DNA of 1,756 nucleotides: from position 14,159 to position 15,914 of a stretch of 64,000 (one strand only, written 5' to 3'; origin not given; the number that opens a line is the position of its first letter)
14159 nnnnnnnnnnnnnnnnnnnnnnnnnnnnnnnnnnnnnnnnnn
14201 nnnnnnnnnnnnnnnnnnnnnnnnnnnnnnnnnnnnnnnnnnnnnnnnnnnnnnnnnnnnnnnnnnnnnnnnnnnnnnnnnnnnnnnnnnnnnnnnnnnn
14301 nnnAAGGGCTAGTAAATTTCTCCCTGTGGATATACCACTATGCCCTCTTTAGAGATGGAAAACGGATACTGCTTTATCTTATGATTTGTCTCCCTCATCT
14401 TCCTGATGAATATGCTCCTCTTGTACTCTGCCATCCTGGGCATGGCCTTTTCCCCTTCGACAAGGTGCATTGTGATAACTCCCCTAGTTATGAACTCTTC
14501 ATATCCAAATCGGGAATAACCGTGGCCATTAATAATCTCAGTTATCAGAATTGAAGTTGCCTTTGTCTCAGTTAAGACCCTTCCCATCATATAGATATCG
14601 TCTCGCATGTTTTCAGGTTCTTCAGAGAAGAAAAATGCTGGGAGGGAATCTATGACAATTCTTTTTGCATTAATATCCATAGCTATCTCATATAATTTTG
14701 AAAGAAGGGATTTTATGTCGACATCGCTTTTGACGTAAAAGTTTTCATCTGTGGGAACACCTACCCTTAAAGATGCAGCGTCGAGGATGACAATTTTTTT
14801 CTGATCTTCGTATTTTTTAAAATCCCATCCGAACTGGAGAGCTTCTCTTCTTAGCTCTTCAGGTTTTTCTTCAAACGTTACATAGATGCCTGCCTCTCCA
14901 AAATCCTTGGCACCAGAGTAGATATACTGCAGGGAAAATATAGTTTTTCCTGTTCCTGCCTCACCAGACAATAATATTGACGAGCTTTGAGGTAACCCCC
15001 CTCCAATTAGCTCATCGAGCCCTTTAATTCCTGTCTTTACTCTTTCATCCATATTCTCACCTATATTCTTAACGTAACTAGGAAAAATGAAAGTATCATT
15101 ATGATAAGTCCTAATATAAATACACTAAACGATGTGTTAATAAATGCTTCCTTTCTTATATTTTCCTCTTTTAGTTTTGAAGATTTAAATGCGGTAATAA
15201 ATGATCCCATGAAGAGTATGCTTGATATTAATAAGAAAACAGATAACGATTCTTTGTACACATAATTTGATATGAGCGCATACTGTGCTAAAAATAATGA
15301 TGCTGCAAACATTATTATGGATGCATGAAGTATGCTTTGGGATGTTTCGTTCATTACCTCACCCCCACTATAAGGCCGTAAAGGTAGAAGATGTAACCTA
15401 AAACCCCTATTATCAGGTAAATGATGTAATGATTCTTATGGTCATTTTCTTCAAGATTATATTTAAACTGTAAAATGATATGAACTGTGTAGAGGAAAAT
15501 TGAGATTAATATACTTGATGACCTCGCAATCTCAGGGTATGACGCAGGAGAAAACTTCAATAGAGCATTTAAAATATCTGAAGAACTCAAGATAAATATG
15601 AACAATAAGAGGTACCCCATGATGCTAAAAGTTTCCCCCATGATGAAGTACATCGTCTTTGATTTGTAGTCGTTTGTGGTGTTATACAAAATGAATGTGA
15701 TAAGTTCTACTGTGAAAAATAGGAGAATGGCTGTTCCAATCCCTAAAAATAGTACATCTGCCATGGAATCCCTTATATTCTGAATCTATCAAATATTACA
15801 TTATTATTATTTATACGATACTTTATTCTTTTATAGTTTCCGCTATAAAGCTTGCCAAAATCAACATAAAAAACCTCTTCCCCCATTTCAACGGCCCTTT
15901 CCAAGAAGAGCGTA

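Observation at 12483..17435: Six-gene KaiC-like / PilT-like ATPase operon with two tiny polytopic membrane proteins, divergent from a pilin-like gene: candidate uncharacterised membrane-associated machine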

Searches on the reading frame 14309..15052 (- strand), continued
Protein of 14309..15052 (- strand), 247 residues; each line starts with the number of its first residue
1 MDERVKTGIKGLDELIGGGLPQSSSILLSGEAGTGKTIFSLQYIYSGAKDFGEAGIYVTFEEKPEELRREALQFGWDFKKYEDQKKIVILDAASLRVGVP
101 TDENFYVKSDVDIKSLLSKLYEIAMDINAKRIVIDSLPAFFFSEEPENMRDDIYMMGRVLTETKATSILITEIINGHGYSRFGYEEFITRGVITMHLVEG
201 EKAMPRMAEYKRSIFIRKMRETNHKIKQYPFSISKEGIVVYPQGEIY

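Call 20: find_related_loci(query=A1, collection=genome_contigs, flank=8000)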
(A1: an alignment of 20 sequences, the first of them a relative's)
Query A1 (247 aa) in genome_contigs; peptide patterns used: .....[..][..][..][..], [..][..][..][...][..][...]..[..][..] (x = any residue, [..] = any of these).
600 stretches matched a pattern (row limit reached: there are more); 557 encode a relative of the query (tblastn E <= 1e-3); the best 80 are kept; 80 distinct loci.
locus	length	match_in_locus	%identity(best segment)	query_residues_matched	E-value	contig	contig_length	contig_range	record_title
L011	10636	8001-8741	96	1-247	3e-159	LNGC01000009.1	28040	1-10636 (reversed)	MAG: Candidatus Methanofastidiosum methylothiophilum isolate U1lsi0528_Bin055 AMQ22_contig000009, whole genome shotgun s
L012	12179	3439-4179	95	1-247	6e-157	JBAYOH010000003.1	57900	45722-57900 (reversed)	MAG: Methanofastidiosum sp. isolate SO_2016_LW2_109 scaffold00813_LW138R_2016, whole genome shotgun sequence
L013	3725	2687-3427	95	1-247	5e-162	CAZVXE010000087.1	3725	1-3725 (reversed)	MAG TPA_asm: uncultured Thermococci archaeon isolate binchicken_co257_23 genome assembly, contig: NODE_16183_length_3725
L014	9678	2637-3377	93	1-247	2e-155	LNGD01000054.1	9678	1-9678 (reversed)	MAG: Candidatus Methanofastidiosum methylothiophilum isolate U1lsi0528_Bin089 AMQ74_contig000054, whole genome shotgun s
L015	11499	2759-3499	87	1-247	7e-148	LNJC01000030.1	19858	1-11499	MAG: Candidatus Methanofastidiosum methylothiophilum isolate BMIXfssc0709_Meth_Bin006 APG12_contig000030, whole genome s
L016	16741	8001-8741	88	1-247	8e-131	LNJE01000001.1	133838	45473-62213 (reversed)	MAG: Candidatus Methanofastidiosum methylothiophilum isolate ADurb1213_Bin02801 APG09_contig000001, whole genome shotgun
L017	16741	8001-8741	88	1-247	1e-147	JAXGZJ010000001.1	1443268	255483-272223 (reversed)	MAG: Methanofastidiosum sp. isolate AnMBR.bin534 bin534_1, whole genome shotgun sequence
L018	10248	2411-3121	56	4-246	3e-85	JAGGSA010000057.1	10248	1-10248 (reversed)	MAG: Methanomicrobia archaeon isolate AUK010 PB_MANV_010_c_000000000364, whole genome shotgun sequence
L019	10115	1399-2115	55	2-246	3e-82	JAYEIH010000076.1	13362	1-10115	MAG: Methanobacteriota archaeon isolate MAG196 MAG196_76, whole genome shotgun sequence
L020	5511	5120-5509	95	1-130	2e-77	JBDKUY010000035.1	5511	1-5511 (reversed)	MAG: Methanofastidiosum sp. isolate 8_bin.39 c_000000617779, whole genome shotgun sequence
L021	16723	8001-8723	46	2-246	1e-73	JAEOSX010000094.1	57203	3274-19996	MAG: Candidatus Hermodarchaeota archaeon isolate YT_063 k127_16974149, whole genome shotgun sequence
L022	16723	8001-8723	46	2-246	1e-72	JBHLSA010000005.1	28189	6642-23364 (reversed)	MAG: Candidatus Thorarchaeota archaeon isolate TM2M.154 TM2M.154@2673, whole genome shotgun sequence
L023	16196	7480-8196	47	3-246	1e-72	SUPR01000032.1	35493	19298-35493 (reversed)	MAG: Candidatus Helarchaeota ASGARD archaeon Hel_GB_B NODE_32_length_35493_cov_5.8139, whole genome shotgun sequence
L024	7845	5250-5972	45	2-246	9e-73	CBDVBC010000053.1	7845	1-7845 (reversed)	MAG TPA_asm: Candidatus Hermodarchaeota archaeon isolate SRR22302347_concoct_51 genome assembly, contig: ERZ25073594.456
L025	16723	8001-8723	46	2-246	3e-72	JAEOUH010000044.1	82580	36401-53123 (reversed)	MAG: Candidatus Hermodarchaeota archaeon isolate FT1_005 k127_14721007, whole genome shotgun sequence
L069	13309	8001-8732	43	1-247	2e-59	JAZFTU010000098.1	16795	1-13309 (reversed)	MAG: Candidatus Hydrothermarchaeaceae archaeon isolate BS2bin.40 BS2bin.40_98, whole genome shotgun sequence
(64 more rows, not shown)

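Call 62: search_solved_structures(query=window:14309-15052:-, max_evalue=0.00001)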
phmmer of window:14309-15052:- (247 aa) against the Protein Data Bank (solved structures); distinct sequences matched with E-value up to 0.00001: 47.
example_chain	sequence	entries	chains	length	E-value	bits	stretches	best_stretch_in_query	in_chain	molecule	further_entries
2zts_A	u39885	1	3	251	1.4e-68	234.4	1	4-247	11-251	Putative uncharacterized protein PH0186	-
8zn5_B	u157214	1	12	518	6e-57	196.2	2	3-243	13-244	KaiC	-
8zn6_F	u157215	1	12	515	4.9e-56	193.3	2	3-245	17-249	KaiC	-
7dy1_A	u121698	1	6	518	2.9e-55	190.7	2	4-245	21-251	Circadian clock protein kinase KaiC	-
4o0m_A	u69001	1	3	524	3.1e-55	190.6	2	4-245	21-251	Circadian clock protein kinase KaiC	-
5jwq_A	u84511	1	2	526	4.2e-55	190.2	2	4-245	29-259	Circadian clock protein kinase KaiC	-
8jon_A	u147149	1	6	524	1.2e-54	188.7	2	4-245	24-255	Circadian clock oscillator protein KaiC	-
7x1z_A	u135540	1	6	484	2.4e-54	187.7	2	4-245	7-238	Circadian clock oscillator protein KaiC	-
7x1y_A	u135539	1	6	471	2.5e-54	187.7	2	4-245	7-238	Circadian clock oscillator protein KaiC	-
8wve_A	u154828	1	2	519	3.3e-54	187.3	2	4-245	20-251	Circadian clock oscillator protein KaiC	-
7s65_A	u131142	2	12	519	3.3e-54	187.3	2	4-245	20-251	Circadian clock protein kinase KaiC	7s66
3s1a_A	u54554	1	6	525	3.4e-54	187.2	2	4-245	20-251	Circadian clock protein kinase kaiC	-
9ofh_A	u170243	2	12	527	3.5e-54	187.2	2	4-245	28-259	Circadian clock oscillator protein KaiC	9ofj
3jzm_A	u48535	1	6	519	3.5e-54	187.2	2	4-245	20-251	Circadian clock protein kinase kaiC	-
4ijm_A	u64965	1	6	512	3.6e-54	187.2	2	4-245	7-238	Circadian clock protein kinase KaiC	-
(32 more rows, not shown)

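Call 68: search_protein_families(library=padloc, proteins=[window:14309-15052:-], max_evalue=0.001)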
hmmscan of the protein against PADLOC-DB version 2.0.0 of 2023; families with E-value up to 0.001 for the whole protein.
window:14309-15052:- (247 aa): 0 families

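Call 73: search_protein_families(library=pfam, proteins=[L069:6687-7475:+, L069:7545-8735:+, L069:8732-10180:+, L069:10343-12214:+, L006:4629-5129:-, L006:2379-2843:-, L021:7469-7996:+, L021:6952-7362:+], max_evalue=0.001)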
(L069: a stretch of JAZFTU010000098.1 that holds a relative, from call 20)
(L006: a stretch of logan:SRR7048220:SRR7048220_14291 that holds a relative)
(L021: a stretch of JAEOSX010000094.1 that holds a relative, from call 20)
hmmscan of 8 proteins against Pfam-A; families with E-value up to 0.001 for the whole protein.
L069:6687-7475:+ (262 aa): 3 families
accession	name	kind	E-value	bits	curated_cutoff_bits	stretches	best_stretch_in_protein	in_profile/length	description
PF06745.19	ATPase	-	8.1e-60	202.5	26.6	1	29-261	1-227/231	KaiC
PF03796.21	DnaB_C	-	1.2e-05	25.3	27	1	29-186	2-161/255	DnaB-like helicase C terminal domain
PF13481.12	AAA_25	-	0.00031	20.8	27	1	41-165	27-155/195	AAA domain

L069:7545-8735:+ (396 aa): 4 families
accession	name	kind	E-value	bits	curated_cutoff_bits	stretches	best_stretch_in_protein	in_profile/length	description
PF06745.19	ATPase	-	3.4e-69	233.2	26.6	1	157-392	1-229/231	KaiC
PF13481.12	AAA_25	-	2.4e-10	40.8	27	1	150-322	8-187/195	AAA domain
PF01878.24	EVE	-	1.4e-05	25.6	23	1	25-128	30-144/145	EVE domain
PF03796.21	DnaB_C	-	0.00035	20.5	27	1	157-218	2-63/255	DnaB-like helicase C terminal domain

L069:8732-10180:+ (482 aa): 2 families
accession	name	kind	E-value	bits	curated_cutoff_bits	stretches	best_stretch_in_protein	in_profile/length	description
PF00437.27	T2SSE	-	1.7e-47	162.3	24.9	1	130-369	26-266/370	Type II/IV secretion system protein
PF23989.1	PilB3_C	-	6e-05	23.6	27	1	441-477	24-60/83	PilB3-like, C-terminal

L069:10343-12214:+ (623 aa): 8 families
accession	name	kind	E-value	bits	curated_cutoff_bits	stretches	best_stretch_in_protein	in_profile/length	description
PF13570.13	Beta-prop_ACSF4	-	4.5e-38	131.9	133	3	203-452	92-309/329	Beta-alanine-activating enzyme, beta-propeller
PF13517.12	FG-GAP_3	-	9.1e-28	97.1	26.9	5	501-557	1-60/61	FG-GAP-like repeat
PF01839.29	FG-GAP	-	2e-21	75.9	22.1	2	207-231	4-35/37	FG-GAP repeat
PF25292.1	Beta-prop_CGLA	-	2.1e-17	64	26.8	1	211-252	37-78/316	Lambda-carrageenase beta-propeller domain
PF13360.13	PQQ_2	-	4.2e-13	49.9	27.6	1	463-572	75-179/233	Outer membrane protein assembly factor BamB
PF14783.12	BBS2_Mid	-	1.4e-07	32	27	0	498-526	3-31/108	Ciliary BBSome complex subunit 2, middle region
PF15907.11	Itfg2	-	4.2e-05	23.4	27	0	444-478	71-105/330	Integrin-alpha FG-GAP repeat-containing protein 2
PF23743.1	Beta-prop_BBS7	-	0.00031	20.6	27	0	501-567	178-248/299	BBS7 beta-propeller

L006:4629-5129:- (166 aa): 1 family
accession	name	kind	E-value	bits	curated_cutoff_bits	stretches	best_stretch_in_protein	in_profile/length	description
PF07790.16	Pilin_N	-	0.00013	23.2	25.2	1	6-52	1-51/78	Archaeal Type IV pilin, N-terminal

L006:2379-2843:- (154 aa): 0 families

L021:7469-7996:+ (175 aa): 2 families
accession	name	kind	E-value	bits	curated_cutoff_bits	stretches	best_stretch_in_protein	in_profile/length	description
PF13404.12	HTH_AsnC-type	-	3.9e-07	30.2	27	1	3-50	1-42/42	AsnC-type helix-turn-helix domain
PF13412.12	HTH_24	-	3.9e-07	30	21.9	1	3-56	1-48/48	Winged helix-turn-helix DNA-binding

L021:6952-7362:+ (136 aa): 1 family
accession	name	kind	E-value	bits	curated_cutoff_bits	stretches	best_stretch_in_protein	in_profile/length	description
PF07019.17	EMC6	-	0.00074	20.4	23.3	1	48-128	2-81/81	EMC6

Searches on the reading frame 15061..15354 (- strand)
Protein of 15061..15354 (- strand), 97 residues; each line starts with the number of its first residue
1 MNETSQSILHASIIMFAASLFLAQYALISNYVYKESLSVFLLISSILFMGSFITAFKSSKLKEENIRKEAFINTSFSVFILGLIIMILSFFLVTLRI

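Call 3: search_protein_families(library=pfam, proteins=[window:15061-15354:-], max_evalue=0.1)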
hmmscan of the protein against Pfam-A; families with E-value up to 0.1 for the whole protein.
window:15061-15354:- (97 aa): 1 family
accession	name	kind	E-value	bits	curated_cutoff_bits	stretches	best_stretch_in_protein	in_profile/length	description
PF18895.5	T4SS_pilin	-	0.084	13.4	26.6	1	40-91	27-71/71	Type IV secretion system pilin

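Call 4: search_protein_families(library=ncbifam, proteins=[window:15061-15354:-], max_evalue=0.1)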
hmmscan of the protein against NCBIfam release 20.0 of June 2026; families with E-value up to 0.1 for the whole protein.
window:15061-15354:- (97 aa): 1 family
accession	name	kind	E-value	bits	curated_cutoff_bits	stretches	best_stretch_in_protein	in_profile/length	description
NF045469.1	Opp1B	equivalog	0.013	15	380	1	38-88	109-158/307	nickel/cobalt ABC transporter permease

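Call 68: search_protein_families(library=padloc, proteins=[window:15061-15354:-], max_evalue=0.001)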
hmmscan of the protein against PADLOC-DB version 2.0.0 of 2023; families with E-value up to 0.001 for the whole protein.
window:15061-15354:- (97 aa): 0 families

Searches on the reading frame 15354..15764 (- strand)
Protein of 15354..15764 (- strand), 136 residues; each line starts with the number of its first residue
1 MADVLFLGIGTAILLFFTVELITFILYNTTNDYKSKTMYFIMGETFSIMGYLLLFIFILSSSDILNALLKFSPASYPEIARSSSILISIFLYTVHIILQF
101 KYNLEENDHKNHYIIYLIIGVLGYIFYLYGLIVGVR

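Call 3: search_protein_families(library=pfam, proteins=[window:15354-15764:-], max_evalue=0.1)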
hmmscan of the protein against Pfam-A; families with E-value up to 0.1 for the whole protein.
window:15354-15764:- (136 aa): 0 families

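Call 4: search_protein_families(library=ncbifam, proteins=[window:15354-15764:-], max_evalue=0.1)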
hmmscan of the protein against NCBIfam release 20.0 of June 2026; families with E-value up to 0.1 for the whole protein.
window:15354-15764:- (136 aa): 0 families

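Call 53: search_protein_representatives(protein=window:15354-15764:-)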
Query: 136 residues. Proteins with E-value up to 0.001 (for the whole library): 7; up to 1e-10: 4; up to 1e-30: 1. The best 7 are listed.
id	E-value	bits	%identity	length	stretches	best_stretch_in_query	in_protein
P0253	6.2e-65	233.4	86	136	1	1-136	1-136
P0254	6.8e-29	116.8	79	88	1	66-136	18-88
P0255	2.3e-23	99.0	85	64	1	1-62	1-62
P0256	3.8e-22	95.0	40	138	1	7-134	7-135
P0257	5.1e-10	55.8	38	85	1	7-83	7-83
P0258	7.6e-06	42.3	35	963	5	43-83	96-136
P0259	4.1e-04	36.7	31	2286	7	47-85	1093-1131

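Call 68: search_protein_families(library=padloc, proteins=[window:15354-15764:-], max_evalue=0.001)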
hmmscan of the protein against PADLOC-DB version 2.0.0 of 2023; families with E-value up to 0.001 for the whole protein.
window:15354-15764:- (136 aa): 0 families
